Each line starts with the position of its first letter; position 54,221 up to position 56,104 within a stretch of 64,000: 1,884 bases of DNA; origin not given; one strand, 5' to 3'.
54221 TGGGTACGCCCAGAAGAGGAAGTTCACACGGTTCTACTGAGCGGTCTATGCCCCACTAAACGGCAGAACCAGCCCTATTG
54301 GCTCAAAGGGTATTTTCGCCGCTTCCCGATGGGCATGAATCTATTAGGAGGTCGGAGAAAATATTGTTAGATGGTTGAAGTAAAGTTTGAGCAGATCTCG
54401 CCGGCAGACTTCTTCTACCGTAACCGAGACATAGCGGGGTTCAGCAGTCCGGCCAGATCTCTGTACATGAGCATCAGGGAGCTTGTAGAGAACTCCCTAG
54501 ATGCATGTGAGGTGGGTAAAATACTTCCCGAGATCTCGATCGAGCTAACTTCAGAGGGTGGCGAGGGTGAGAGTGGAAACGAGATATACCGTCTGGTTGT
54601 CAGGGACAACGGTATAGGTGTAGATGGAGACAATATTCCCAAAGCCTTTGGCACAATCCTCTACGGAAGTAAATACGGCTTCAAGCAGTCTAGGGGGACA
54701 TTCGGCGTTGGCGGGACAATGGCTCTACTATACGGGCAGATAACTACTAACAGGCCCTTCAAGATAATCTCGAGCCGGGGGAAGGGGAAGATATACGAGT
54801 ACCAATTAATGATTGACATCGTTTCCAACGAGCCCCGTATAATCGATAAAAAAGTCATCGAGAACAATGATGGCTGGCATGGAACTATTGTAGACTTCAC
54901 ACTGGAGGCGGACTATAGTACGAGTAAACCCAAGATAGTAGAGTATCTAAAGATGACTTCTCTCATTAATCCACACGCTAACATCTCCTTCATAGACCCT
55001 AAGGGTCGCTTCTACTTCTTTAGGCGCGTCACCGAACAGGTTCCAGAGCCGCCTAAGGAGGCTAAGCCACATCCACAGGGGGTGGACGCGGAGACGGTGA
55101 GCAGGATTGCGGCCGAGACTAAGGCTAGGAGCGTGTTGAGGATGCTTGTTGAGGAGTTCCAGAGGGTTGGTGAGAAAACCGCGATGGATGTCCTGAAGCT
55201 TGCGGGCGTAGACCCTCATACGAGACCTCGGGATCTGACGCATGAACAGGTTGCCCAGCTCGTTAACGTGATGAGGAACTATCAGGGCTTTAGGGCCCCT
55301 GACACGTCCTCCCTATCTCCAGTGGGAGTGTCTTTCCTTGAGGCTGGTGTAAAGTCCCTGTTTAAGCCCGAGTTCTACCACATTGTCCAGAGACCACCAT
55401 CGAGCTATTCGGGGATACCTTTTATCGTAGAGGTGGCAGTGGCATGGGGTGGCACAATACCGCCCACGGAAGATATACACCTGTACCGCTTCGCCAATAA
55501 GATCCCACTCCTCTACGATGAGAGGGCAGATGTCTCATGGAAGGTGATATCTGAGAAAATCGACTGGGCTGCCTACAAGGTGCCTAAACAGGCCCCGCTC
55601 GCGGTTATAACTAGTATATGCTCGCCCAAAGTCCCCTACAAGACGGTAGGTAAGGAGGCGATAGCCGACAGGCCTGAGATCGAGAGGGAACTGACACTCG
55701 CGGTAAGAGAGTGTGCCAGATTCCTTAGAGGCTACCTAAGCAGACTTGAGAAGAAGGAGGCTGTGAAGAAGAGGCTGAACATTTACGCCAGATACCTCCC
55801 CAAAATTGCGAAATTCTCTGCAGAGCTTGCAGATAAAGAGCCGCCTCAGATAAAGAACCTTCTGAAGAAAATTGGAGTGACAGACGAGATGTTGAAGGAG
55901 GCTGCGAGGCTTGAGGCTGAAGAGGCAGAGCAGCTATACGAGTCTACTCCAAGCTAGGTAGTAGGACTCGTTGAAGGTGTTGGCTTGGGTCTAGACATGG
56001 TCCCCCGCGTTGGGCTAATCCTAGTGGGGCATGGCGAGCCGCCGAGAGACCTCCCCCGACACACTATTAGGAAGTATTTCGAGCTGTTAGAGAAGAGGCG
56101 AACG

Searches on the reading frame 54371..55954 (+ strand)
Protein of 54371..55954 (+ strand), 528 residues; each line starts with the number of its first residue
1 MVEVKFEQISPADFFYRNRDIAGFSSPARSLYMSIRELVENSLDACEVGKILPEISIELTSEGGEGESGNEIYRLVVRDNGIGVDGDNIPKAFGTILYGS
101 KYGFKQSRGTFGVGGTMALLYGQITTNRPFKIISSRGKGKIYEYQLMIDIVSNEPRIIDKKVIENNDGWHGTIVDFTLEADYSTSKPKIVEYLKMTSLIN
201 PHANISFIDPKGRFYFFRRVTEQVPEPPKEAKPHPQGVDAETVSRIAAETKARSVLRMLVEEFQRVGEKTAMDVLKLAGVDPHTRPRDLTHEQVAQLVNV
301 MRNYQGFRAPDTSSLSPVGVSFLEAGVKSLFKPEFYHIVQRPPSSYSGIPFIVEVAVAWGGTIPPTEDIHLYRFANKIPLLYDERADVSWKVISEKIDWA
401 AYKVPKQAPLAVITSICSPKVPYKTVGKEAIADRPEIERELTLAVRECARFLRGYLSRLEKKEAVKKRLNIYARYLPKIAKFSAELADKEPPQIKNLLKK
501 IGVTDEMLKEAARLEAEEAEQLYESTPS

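Call 46: find_encoding_contigs(protein=window:54371-55954:+, flank=10000, max_places=1)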
Protein window:54371-55954:+ (528 aa): 4 contigs read that carry it; 1 place shown.
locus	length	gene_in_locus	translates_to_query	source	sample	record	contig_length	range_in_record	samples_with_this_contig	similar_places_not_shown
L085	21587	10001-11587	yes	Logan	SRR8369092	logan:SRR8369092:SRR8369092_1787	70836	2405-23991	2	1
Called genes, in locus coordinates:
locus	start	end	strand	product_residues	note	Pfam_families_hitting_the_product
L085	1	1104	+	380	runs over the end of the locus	PF14486:DUF4432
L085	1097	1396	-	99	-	PF04242:DUF424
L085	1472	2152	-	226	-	-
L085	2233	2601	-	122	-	PF04024:PspC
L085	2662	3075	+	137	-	PF01176:eIF-1a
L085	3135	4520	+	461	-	PF01458:SUFBD_core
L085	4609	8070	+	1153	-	PF02463:SMC_N, PF13304:AAA_21 (faint), PF13476:AAA_23, PF19220:Rod_CreS (faint), PF23649:FKBP15 (faint), PF24423:OVT1 (faint), PF24161:CCDC39 (weak)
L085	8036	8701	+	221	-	-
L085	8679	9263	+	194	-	PF04079:SMC_ScpB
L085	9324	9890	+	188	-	PF21800:KH_KRR1_2nd, PF22891:KH_PNO1_2nd, PF00013:KH_1 (weak)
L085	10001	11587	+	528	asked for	PF02518:HATPase_c (weak), PF13589:HATPase_c_3 (weak), PF09239:Topo-VIb_trans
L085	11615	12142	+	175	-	PF01903:CbiX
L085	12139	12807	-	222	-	PF00149:Metallophos, PF12850:Metallophos_2, PF14582:Metallophos_3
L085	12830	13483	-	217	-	PF13309:HTH_22 (faint), PF04967:HTH_10, PF09339:HTH_IclR (weak)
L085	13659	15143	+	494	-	PF00127:Copper-bind (faint), PF07731:Cu-oxidase_2 (faint), PF07732:Cu-oxidase_3, PF13473:Cupredoxin_1 (weak)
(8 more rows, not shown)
